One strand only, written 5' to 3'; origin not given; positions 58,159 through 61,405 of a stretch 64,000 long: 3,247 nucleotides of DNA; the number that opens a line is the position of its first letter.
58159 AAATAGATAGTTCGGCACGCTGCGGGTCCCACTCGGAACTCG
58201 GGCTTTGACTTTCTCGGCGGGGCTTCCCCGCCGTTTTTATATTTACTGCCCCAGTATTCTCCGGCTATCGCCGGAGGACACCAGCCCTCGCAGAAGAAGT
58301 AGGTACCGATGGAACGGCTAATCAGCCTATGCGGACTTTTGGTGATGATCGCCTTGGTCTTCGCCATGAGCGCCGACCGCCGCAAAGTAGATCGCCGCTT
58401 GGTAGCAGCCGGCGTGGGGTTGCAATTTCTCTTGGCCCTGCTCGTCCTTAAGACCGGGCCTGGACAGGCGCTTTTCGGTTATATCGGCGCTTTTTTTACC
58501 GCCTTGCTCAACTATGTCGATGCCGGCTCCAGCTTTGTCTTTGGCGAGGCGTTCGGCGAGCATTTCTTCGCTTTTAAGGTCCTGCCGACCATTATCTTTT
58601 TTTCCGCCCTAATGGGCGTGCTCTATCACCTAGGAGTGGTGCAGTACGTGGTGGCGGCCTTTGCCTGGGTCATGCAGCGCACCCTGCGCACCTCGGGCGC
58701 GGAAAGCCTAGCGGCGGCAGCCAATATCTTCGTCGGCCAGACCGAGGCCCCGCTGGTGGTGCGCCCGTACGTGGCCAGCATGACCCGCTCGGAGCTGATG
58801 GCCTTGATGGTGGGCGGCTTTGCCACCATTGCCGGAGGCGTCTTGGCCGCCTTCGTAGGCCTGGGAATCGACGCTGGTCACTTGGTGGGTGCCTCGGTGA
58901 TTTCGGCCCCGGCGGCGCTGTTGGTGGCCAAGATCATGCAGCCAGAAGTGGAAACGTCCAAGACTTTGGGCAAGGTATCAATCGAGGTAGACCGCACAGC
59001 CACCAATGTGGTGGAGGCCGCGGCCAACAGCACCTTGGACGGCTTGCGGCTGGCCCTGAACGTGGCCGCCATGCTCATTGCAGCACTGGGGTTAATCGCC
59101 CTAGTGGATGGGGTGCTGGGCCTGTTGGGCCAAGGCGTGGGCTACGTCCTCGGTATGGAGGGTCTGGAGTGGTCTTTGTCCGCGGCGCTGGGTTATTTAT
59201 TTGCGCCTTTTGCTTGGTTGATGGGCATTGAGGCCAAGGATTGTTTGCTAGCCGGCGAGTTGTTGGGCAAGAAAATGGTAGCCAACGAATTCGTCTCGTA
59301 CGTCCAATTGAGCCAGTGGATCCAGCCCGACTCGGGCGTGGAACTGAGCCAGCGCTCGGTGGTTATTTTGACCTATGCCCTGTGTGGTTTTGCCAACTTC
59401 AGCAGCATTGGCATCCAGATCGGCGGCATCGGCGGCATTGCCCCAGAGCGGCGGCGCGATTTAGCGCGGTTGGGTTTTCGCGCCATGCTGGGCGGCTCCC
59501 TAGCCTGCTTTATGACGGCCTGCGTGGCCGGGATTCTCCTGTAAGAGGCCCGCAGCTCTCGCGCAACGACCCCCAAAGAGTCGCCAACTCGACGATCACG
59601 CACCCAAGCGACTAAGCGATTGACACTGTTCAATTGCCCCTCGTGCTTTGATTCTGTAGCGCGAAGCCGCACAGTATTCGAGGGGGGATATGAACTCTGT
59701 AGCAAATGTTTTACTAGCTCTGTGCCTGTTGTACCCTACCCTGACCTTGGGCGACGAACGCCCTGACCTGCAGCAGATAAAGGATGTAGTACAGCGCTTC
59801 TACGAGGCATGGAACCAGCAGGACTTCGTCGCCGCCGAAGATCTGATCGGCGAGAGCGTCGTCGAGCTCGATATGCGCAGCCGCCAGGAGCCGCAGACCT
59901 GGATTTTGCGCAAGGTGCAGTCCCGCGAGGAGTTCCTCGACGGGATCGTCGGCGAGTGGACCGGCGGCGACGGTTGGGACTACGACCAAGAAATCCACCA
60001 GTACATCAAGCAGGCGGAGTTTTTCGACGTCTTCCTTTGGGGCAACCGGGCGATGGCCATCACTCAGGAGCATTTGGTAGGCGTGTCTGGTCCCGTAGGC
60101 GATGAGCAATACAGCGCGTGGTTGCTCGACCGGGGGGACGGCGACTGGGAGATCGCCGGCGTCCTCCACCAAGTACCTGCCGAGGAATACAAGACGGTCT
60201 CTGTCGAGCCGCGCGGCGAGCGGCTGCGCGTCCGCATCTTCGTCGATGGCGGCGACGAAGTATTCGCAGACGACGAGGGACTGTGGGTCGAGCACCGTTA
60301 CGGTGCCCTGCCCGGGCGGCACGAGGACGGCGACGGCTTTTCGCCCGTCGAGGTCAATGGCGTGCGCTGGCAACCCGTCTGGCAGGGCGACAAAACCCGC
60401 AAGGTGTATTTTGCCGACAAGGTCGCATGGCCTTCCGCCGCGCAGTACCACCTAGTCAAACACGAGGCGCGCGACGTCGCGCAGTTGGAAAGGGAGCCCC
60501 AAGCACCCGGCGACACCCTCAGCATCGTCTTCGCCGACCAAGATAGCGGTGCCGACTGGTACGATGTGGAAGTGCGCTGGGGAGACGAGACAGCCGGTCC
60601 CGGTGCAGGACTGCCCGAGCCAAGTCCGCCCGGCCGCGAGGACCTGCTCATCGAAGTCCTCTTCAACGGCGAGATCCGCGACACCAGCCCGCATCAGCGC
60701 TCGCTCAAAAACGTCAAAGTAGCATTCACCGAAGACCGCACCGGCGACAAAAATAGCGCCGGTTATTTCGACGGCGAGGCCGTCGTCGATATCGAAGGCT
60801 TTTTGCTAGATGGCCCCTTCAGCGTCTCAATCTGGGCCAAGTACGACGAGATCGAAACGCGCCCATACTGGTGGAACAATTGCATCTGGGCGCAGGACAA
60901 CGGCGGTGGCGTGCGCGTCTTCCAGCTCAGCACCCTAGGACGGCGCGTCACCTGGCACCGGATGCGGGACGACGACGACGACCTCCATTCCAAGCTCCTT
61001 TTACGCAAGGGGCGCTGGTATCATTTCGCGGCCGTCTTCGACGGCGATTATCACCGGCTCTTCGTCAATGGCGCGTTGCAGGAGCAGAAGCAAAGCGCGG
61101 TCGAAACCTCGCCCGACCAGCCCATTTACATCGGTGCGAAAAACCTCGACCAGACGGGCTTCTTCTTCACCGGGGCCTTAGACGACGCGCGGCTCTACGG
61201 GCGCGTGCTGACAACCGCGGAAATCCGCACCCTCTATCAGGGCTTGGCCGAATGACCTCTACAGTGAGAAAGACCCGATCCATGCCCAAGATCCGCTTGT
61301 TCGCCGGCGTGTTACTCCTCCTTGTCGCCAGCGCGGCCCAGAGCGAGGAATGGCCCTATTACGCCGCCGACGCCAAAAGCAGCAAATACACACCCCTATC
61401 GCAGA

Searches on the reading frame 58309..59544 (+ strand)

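Call 61: search_protein_families(library=pfam, proteins=[window:58309-59544:+], max_evalue=0.001)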
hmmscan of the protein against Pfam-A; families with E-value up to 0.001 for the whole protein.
window:58309-59544:+ (411 aa): 3 families
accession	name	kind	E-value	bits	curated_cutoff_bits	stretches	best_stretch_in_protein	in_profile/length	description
PF07662.18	Nucleos_tra2_C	-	9.1e-76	254.7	32.3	1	191-408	1-213/213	Na+ dependent nucleoside transporter C-terminus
PF01773.25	Nucleos_tra2_N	-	2.3e-22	79.7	27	1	8-80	1-73/74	Na+ dependent nucleoside transporter N-terminus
PF07670.19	Gate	-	3.6e-19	69.6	29.6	1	88-185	1-100/104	Nucleoside recognition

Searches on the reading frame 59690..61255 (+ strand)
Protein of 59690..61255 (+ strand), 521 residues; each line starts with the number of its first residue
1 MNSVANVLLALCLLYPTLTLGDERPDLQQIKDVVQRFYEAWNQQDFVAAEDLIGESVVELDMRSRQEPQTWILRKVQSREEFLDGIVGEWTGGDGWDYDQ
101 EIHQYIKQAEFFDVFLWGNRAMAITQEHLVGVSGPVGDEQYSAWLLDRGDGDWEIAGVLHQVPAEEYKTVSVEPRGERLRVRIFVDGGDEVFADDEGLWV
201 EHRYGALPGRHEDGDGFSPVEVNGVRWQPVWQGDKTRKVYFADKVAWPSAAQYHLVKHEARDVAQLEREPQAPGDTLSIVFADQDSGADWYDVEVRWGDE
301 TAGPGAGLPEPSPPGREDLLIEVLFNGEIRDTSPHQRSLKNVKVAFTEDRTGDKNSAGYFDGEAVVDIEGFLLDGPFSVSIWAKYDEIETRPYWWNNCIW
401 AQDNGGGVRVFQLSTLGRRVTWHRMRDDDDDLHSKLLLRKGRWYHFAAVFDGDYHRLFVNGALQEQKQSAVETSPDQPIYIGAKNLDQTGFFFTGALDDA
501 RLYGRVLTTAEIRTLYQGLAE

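Call 61: search_protein_families(library=pfam, proteins=[window:59690-61255:+], max_evalue=0.001)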
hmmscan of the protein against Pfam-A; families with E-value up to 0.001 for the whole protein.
window:59690-61255:+ (521 aa): 1 family
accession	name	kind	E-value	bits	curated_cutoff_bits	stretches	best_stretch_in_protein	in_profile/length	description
PF13385.13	Laminin_G_3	-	1.2e-21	77.8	27.6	1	366-512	7-150/151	Concanavalin A-like lectin/glucanases superfamily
